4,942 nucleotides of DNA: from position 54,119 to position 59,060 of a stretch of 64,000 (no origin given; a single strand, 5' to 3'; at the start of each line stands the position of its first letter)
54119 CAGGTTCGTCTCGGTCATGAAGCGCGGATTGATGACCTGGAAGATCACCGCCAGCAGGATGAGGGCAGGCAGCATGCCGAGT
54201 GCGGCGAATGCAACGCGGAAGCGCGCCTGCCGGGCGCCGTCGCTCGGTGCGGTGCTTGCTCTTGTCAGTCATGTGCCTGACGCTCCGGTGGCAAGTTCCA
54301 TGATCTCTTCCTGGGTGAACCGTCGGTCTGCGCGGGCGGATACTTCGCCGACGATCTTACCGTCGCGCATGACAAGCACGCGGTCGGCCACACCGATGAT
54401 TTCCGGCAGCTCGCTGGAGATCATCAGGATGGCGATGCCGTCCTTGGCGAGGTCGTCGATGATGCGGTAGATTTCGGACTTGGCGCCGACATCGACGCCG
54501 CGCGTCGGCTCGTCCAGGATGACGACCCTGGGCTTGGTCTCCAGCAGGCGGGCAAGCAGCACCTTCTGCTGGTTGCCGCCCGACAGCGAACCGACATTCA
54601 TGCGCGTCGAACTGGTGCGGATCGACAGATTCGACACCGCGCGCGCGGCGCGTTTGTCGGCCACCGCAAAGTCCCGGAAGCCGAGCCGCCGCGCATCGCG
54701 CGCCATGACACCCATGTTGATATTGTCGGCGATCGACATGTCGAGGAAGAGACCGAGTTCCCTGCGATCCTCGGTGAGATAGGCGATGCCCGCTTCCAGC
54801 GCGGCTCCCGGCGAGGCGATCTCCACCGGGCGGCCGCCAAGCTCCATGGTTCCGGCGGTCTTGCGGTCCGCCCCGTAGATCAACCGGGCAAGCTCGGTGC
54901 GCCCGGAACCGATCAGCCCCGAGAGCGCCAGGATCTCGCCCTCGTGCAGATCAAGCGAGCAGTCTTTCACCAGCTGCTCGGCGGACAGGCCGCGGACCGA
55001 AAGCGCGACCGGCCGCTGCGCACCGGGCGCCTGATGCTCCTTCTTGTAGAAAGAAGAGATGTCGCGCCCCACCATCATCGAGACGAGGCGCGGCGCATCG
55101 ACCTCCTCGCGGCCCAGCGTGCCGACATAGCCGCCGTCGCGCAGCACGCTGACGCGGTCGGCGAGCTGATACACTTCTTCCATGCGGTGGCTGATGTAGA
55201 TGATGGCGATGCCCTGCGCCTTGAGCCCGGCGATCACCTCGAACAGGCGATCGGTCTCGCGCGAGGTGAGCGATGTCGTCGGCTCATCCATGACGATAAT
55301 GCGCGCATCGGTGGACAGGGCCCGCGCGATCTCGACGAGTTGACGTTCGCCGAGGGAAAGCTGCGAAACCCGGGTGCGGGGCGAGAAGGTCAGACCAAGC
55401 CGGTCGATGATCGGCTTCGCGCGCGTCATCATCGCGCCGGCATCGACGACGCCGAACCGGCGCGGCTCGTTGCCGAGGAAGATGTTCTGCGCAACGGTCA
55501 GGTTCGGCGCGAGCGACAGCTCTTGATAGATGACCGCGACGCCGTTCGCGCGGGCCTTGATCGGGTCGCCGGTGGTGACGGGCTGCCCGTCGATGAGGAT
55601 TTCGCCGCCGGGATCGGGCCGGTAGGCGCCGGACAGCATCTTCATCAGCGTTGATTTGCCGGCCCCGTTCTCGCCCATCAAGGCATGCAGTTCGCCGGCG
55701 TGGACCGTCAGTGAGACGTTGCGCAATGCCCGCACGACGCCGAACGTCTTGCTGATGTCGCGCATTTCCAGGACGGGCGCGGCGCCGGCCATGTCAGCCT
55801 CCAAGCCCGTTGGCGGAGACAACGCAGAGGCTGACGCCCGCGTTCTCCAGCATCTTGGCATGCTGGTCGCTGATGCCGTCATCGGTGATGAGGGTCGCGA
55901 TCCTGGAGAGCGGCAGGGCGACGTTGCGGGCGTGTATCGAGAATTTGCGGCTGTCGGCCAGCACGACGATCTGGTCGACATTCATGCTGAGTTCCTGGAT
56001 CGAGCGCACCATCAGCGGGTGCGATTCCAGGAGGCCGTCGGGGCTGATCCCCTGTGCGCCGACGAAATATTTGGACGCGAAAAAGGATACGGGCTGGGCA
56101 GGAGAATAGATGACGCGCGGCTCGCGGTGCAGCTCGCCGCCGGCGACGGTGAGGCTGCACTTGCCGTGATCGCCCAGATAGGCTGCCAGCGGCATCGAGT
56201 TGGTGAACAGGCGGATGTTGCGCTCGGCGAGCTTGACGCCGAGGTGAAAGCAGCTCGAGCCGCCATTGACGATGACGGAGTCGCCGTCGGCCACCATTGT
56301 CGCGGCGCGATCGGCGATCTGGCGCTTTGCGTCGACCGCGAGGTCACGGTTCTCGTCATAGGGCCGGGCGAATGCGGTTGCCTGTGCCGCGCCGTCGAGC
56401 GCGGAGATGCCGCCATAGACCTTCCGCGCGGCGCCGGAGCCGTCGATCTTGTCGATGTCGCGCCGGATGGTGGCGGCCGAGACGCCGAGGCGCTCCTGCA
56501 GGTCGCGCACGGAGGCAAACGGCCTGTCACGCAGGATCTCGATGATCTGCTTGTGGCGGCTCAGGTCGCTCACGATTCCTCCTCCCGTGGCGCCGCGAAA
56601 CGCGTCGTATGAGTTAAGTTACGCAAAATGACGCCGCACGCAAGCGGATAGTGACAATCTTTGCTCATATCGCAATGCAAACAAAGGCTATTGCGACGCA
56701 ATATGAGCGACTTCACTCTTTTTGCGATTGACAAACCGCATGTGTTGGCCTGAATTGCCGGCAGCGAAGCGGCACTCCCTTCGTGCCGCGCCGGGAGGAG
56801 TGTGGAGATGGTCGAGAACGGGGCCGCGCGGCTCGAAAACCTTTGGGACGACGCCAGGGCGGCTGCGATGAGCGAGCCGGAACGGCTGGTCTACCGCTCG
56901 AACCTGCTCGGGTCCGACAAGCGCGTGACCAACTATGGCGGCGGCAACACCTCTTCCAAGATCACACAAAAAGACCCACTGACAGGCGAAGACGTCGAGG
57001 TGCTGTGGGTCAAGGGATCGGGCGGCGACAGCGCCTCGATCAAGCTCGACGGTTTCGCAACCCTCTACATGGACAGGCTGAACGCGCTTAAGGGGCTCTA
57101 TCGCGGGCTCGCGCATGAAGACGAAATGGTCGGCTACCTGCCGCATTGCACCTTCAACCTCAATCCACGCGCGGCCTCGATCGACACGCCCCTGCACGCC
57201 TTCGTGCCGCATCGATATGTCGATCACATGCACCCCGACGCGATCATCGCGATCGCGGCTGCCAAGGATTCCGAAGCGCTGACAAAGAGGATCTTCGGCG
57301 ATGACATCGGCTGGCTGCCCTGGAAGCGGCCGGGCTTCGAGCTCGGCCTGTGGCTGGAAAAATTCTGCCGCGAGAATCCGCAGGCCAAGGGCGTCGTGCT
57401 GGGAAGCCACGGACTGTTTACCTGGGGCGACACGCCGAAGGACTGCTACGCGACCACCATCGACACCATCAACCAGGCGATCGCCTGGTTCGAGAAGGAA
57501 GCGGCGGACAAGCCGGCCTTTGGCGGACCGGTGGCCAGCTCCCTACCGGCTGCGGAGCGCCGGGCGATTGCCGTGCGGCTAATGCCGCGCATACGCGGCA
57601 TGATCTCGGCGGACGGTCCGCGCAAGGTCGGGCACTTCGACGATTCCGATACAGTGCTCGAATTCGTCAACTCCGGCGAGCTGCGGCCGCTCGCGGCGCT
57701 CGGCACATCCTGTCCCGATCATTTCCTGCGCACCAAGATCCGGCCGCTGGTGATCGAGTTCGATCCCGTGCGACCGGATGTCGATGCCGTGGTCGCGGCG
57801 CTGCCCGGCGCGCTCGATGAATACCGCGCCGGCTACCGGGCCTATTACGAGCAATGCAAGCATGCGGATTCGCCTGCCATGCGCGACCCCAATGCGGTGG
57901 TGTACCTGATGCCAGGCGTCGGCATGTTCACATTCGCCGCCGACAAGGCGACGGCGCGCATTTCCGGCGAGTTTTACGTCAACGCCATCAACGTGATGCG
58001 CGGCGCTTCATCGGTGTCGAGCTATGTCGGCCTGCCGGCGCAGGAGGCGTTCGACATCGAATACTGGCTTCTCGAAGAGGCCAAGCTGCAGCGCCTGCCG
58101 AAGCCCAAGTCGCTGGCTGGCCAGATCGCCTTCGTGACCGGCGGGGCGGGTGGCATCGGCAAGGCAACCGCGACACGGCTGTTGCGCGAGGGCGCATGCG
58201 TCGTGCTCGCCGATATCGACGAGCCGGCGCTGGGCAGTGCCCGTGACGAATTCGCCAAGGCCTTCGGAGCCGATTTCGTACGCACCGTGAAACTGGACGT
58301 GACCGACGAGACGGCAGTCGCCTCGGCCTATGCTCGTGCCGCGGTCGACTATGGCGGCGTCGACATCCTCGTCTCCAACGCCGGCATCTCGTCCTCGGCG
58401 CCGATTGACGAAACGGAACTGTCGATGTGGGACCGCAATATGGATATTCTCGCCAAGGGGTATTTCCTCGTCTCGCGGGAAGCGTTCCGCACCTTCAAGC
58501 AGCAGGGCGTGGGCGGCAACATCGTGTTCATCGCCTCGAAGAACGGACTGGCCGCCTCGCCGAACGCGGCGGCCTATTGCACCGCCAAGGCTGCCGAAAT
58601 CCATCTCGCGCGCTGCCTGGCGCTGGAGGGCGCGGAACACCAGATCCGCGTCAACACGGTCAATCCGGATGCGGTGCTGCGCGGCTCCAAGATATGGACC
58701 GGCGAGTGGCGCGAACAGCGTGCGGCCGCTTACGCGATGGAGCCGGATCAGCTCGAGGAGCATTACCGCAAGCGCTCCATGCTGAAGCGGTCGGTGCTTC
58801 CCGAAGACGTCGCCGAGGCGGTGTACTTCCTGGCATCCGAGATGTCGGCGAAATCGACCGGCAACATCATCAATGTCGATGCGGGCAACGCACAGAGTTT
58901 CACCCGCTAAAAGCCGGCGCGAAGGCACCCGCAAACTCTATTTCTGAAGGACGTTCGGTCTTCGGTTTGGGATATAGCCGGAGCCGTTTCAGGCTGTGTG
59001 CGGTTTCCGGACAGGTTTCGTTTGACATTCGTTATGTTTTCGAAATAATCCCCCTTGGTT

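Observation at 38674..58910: Complete rhizobial-type rhamnose gene set interleaved with three extra enzyme/transport modules in one ~18 kb co-directional string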

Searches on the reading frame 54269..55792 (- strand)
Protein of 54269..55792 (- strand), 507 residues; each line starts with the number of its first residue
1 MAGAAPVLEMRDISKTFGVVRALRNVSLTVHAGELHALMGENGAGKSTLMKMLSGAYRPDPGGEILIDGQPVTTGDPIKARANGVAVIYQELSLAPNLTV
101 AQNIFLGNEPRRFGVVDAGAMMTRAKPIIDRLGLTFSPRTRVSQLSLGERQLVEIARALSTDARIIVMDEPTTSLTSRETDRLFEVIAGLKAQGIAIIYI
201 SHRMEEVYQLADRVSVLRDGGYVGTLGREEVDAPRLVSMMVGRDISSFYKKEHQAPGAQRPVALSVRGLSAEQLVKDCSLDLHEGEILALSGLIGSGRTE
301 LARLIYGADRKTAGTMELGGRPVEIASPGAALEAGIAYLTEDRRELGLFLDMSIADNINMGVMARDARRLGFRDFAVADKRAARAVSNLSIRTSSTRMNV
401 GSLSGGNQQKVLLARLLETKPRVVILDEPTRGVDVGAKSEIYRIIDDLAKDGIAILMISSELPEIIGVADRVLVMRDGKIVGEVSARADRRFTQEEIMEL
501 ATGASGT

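Call 4: search_protein_families(library=pfam, proteins=[window:54269-55792:-])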
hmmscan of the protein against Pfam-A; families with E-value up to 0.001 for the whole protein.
window:54269-55792:- (507 aa): 5 families
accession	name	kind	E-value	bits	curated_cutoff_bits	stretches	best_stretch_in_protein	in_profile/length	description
PF00005.33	ABC_tran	-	3.7e-61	206.1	25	2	23-173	1-137/137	ABC transporter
PF13304.12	AAA_21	-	2.4e-13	51.2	27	0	393-457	228-295/304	AAA domain, putative AbiEii toxin, Type IV TA system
PF02367.23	TsaE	-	0.00018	21.9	26.6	0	26-54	14-42/128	Threonylcarbamoyl adenosine biosynthesis protein TsaE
PF02463.25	SMC_N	-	0.00018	21.4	40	0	144-210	136-205/220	RecF/RecN/SMC N terminal domain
PF09818.15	ABC_ATPase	-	0.00065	19.2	23.2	0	443-490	214-260/283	P-loop domain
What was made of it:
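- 54269..55792 (-): Module X: CUT2 ABC ATPase with two ABC domains. Pfam ABC_tran x2 (call 4).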

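Call 6: search_protein_families(library=ncbifam, proteins=[window:54269-55792:-])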
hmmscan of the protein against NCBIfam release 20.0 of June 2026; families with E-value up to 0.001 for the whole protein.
window:54269-55792:- (507 aa): 191 families (the best 25 are shown)
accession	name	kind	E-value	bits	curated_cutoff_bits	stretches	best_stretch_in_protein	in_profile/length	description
NF008442.0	PRK11288.1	equivalog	1.4e-170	567.9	689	1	4-501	4-495/504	L-arabinose ABC transporter ATP-binding protein AraG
NF010069.0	PRK13549.1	equivalog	6e-164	546.3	699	1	6-503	4-503/513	xylose ABC transporter ATP-binding protein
NF008030.0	PRK10762.1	equivalog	1.6e-156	521.9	745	1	6-503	3-493/501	ribose ABC transporter ATP-binding protein RbsA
NF007253.0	PRK09700.1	equivalog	4.5e-150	500.6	772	1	5-502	3-507/510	D-allose ABC transporter ATP-binding protein AlsA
NF040905.2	GguA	equivalog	1.3e-149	498.8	810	1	7-499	1-498/500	multiple monosaccharide ABC transporter ATP-binding protein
NF041861.1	YtfR_transport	equivalog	2.3e-148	494.6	850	1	7-498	1-487/492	galactofuranose ABC transporter, ATP-binding protein YtfR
TIGR02633.1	xylG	equivalog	3.5e-146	487.6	723.65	1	8-501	2-499/500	D-xylose ABC transporter ATP-binding protein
NF008215.0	PRK10982.1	equivalog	9.1e-143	476.5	828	1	7-502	13-503/506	galactose/methyl galactoside ABC transporter ATP-binding protein MglA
NF011967.0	PRK15439.1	equivalog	4.1e-128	428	586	1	4-505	8-503/510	autoinducer 2 ABC transporter ATP-binding protein LsrA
NF047930.1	ABC_ATP_B6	equivalog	1.7e-115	386.6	670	1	6-492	1-502/510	putative B6 ABC transporter ATP-binding protein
TIGR03265.1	PhnT2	equivalog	4.5e-66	223.5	457.7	2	6-221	3-212/353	putative 2-aminoethylphosphonate ABC transporter ATP-binding protein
TIGR03410.1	urea_trans_UrtE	equivalog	1.6e-63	214.2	285.8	2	8-236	1-224/230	urea ABC transporter ATP-binding subunit UrtE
TIGR01188.1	drrA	subfamily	2e-60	204.6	312.45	2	15-226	1-206/302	daunorubicin resistance ABC transporter, ATP-binding protein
TIGR04406.1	LPS_export_lptB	equivalog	7.4e-60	202.2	240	2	8-222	2-213/239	LPS export ABC transporter ATP-binding protein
TIGR04521.1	ECF_ATPase_2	equivalog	1.3e-59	201.6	330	2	20-223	18-224/279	energy-coupling factor transporter ATPase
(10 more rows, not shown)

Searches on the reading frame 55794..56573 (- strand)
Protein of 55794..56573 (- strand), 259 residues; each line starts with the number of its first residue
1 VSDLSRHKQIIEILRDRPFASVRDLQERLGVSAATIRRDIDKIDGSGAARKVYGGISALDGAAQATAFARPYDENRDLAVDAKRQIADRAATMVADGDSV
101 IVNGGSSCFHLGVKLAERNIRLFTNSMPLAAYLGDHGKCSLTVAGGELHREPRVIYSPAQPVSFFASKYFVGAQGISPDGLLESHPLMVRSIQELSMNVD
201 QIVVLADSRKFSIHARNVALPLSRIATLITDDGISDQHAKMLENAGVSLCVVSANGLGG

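Call 4: search_protein_families(library=pfam, proteins=[window:55794-56573:-])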
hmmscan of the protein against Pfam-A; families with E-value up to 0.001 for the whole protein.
window:55794-56573:- (259 aa): 6 families
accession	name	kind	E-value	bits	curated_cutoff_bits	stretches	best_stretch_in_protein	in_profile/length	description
PF00455.28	DeoRC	-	4e-29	102.1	31.8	1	80-231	3-159/160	DeoR C terminal sensor domain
PF08220.18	HTH_DeoR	-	5.1e-16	58.6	21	1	6-58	1-53/57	DeoR-like helix-turn-helix domain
PF08279.18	HTH_11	-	4.8e-09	36.4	25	1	6-47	1-43/55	HTH domain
PF13412.12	HTH_24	-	3.9e-05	23.6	21.9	1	7-38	5-36/48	Winged helix-turn-helix DNA-binding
PF19187.6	HTH_PafC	-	5.7e-05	23.4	32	1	3-53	2-52/115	PafC helix-turn-helix domain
PF25213.1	HVO_A0261_N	-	0.00063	20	35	0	4-54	10-59/86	HVO_A0261 N-terminal domain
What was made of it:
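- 55794..56573 (-): DeoR-family regulator, the first gene of the string. Pfam HTH_DeoR plus DeoRC (call 4).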

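Call 6: search_protein_families(library=ncbifam, proteins=[window:55794-56573:-])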
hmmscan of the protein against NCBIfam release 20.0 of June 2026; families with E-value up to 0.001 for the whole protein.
window:55794-56573:- (259 aa): 10 families
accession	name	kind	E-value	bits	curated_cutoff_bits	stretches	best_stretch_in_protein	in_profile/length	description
NF010034.0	PRK13509.1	equivalog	1.4e-47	162.2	244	1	1-252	1-251/251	HTH-type transcriptional regulator UlaR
NF040755.1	AgaR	equivalog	2.8e-31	108.6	260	1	4-252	5-256/256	transcriptional repressor AgaR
NF007753.1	PRK10434.1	equivalog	3.3e-31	108.8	350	1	2-252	2-253/253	glucitol operon DNA-binding transcriptional repressor SrlR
NF040890.1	trans_reg_YgbI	equivalog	2.7e-29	102.4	400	1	4-251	4-251/253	DNA-binding transcriptional repressor YgbI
NF007316.0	PRK09802.1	equivalog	1.9e-28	99.4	351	1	5-252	17-267/269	DeoR family transcriptional regulator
NF041397.1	TranRegGlpR_Halo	equivalog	2e-27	96.4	300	1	5-250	5-250/253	HTH-type transcriptional regulator GlpR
NF040887.2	trans_reg_YciT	exception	7.7e-23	81.4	450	1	5-251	3-245/246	DNA-binding transcriptional regulator YciT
NF008154.0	PRK10906.1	equivalog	5.2e-19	68.5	331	1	3-249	3-249/252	DeoR/GlpR family transcriptional regulator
NF007720.0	PRK10411.1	equivalog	6.7e-18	64.9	259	1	5-161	4-158/243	L-fucose operon activator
NF007961.0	PRK10681.1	equivalog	8.1e-11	41.8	244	1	10-249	12-250/252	DNA-binding transcriptional repressor DeoR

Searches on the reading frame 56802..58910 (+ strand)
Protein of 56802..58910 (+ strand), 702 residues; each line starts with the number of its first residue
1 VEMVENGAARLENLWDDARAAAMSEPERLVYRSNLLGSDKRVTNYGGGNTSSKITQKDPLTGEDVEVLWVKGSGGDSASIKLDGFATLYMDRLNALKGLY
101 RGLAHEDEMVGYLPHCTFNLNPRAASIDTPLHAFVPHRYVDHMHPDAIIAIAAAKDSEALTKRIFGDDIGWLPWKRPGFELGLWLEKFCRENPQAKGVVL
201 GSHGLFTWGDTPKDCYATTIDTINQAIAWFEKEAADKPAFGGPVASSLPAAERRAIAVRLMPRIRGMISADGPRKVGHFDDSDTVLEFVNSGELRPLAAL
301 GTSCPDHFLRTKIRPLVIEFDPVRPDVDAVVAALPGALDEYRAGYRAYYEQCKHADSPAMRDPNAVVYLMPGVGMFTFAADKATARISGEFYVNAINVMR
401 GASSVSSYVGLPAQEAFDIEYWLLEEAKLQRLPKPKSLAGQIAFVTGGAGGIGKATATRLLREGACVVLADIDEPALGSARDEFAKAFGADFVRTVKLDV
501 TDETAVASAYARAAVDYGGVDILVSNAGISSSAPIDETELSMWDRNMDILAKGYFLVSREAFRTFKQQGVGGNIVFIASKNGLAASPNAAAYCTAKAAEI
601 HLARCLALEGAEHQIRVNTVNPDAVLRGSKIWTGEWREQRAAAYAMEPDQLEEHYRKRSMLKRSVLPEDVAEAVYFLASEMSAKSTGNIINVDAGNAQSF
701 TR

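Call 5: search_protein_families(library=pfam, proteins=[window:56802-58910:+])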
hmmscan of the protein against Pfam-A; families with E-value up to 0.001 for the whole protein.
window:56802-58910:+ (702 aa): 5 families
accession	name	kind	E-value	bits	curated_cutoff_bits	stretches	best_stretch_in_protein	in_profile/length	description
PF13561.12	adh_short_C2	-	1.6e-50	172.4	27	1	449-695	3-234/236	Enoyl-(Acyl carrier protein) reductase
PF00106.31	adh_short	-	1.5e-47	162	26.6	1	441-625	1-182/195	short chain dehydrogenase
PF00596.27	Aldolase_II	-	5.2e-16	59.5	22.2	1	30-220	4-173/183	Class II Aldolase and Adducin N-terminal domain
PF08659.16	KR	-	8.2e-09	36.1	22.6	1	444-604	4-161/180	KR domain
PF01370.27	Epimerase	-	1.7e-05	24.8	20.9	1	444-517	2-67/240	NAD dependent epimerase/dehydratase family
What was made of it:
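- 56802..58910 (+): rhaD: bifunctional rhamnulose-1-phosphate aldolase / short-chain (lactaldehyde) dehydrogenase, transcribed divergently from the string. Pfam Aldolase_II plus adh_short (call 5).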

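Call 7: search_protein_families(library=ncbifam, proteins=[window:56802-58910:+])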
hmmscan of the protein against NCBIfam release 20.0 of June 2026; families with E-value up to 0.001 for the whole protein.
window:56802-58910:+ (702 aa): 225 families (the best 25 are shown)
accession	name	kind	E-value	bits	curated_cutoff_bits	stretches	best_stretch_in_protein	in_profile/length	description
NF006189.0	PRK08324.1-3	equivalog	0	1227.1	634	1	8-702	7-701/701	bifunctional rhamnulose-1-phosphate aldolase/short-chain dehydrogenase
TIGR02632.1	RhaD_aldol-ADH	equivalog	0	1082.5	567.75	1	27-702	2-676/676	bifunctional rhamnulose-1-phosphate aldolase/short-chain dehydrogenase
NF006191.0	PRK08324.1-5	equivalog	6.9e-290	963.4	1240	1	11-702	11-706/706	bifunctional aldolase/short-chain dehydrogenase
NF006190.0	PRK08324.1-4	equivalog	6.8e-256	850.7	1014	1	12-702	3-689/689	bifunctional aldolase/short-chain dehydrogenase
NF006188.0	PRK08324.1-1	equivalog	5.9e-242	804.7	1152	1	23-702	4-679/679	bifunctional aldolase/short-chain dehydrogenase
NF006195.0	PRK08324.2-3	equivalog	2.1e-152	508.8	931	1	10-702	9-678/678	bifunctional aldolase/short-chain dehydrogenase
NF006194.0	PRK08324.2-2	equivalog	1.3e-143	480.2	686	1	29-702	27-703/703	bifunctional aldolase/short-chain dehydrogenase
NF006196.0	PRK08324.2-4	equivalog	7.6e-133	444.2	831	1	12-697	2-654/657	bifunctional aldolase/short-chain dehydrogenase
NF006192.0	PRK08324.1-6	equivalog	7.8e-130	434.4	639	1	30-699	30-682/685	bifunctional aldolase/short-chain dehydrogenase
NF006193.0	PRK08324.2-1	subfamily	8.8e-116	387.7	1213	1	23-697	24-700/705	bifunctional aldolase/short-chain dehydrogenase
NF006197.0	PRK08324.2-5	equivalog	4.2e-55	187.3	627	1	12-469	2-450/583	bifunctional aldolase/short-chain dehydrogenase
NF004791.0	PRK06138.1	equivalog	2.8e-51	174.2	312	1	437-696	2-249/252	SDR family oxidoreductase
NF009093.0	PRK12429.1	subfamily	1e-50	172.5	258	1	437-695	2-255/259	3-hydroxybutyrate dehydrogenase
NF009050.0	PRK12384.1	equivalog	6.8e-49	166.8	307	1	441-696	3-256/259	sorbitol-6-phosphate dehydrogenase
NF005559.1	PRK07231.1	subfamily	1.7e-48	165.3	215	1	438-696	2-247/249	glucose 1-dehydrogenase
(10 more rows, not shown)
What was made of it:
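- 56802..58910 (+): NF006189 1227 bits (cut-off 634) and TIGR02632 1082 bits (call 7).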
